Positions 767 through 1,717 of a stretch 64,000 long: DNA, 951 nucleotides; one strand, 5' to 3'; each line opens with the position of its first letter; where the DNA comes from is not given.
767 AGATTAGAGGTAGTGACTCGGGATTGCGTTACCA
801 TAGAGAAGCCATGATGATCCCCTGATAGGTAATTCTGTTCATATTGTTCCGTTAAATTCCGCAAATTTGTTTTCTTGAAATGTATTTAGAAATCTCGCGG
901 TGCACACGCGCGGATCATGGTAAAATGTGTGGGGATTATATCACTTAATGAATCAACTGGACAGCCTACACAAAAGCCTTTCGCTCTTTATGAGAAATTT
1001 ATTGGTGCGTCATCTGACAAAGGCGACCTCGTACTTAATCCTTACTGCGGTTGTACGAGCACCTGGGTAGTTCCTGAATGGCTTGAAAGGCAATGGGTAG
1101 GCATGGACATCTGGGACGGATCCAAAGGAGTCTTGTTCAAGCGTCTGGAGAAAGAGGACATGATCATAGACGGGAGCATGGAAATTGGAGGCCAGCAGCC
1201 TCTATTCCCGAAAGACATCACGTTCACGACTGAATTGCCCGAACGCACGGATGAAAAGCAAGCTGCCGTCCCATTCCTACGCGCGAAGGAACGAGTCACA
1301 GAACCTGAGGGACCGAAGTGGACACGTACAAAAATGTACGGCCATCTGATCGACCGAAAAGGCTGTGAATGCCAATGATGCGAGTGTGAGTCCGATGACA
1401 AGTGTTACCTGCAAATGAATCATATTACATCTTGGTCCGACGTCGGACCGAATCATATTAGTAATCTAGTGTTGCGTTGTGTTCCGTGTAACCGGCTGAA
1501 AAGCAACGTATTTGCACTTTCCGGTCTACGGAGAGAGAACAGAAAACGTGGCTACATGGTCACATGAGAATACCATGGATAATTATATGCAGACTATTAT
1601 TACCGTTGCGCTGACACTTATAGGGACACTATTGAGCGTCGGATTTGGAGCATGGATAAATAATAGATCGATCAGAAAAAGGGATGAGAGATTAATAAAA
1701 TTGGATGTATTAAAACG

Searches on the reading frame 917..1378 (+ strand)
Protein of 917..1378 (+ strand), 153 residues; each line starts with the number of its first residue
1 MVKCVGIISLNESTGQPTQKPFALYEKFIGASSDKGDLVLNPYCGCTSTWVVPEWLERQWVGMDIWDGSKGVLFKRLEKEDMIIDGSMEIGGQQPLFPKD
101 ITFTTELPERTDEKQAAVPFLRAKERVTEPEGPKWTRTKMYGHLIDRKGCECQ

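Call 72: search_solved_structures(query=window:917-1378:+, max_evalue=0.01)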
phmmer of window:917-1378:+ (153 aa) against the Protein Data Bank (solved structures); distinct sequences matched with E-value up to 0.01: 8.
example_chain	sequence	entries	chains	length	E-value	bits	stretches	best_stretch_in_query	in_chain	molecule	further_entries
5hfj_A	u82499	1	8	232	3e-06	30.3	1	7-64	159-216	Adenine specific DNA methyltransferase (DpnA)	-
5hek_A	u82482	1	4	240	3.1e-06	30.3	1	7-64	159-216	Adenine specific DNA methyltransferase (DpnA)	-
8s9m_A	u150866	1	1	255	0.00075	22.5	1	16-77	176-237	DNA cytosine-N4 methyltransferase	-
8s9n_A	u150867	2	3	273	0.00085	22.3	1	16-77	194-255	DNA cytosine-N4 methyltransferase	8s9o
6pbd_A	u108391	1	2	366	0.00085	22.3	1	14-64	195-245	Modification methylase CcrMI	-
9c3u_A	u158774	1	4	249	0.0014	21.6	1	13-72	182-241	Methyltransferase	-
8urk_A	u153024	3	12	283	0.0017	21.3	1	13-72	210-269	Methyltransferase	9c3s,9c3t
1g60_A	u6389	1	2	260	0.0032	20.5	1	18-65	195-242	Adenine-specific Methyltransferase MboIIA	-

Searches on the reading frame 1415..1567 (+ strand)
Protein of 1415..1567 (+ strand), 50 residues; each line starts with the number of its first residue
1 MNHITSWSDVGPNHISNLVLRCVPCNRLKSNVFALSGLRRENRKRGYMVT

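Call 73: search_solved_structures(query=window:1415-1567:+, max_evalue=1)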
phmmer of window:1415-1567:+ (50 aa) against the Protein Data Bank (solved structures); distinct sequences matched with E-value up to 1: 3.
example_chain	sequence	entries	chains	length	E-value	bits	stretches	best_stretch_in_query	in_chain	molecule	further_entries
3ldy_A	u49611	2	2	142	0.1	16.3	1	16-37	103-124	restriction endonuclease PacI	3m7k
6sga_FX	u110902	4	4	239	0.65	13.8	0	12-44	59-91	mt-SAF27 | mt-SAF27 (KRIPP11) | PPR_long domain-containing protein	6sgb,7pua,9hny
7anq_A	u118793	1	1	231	0.9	13.3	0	6-44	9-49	Proprotein convertase subtilisin/kexin type 9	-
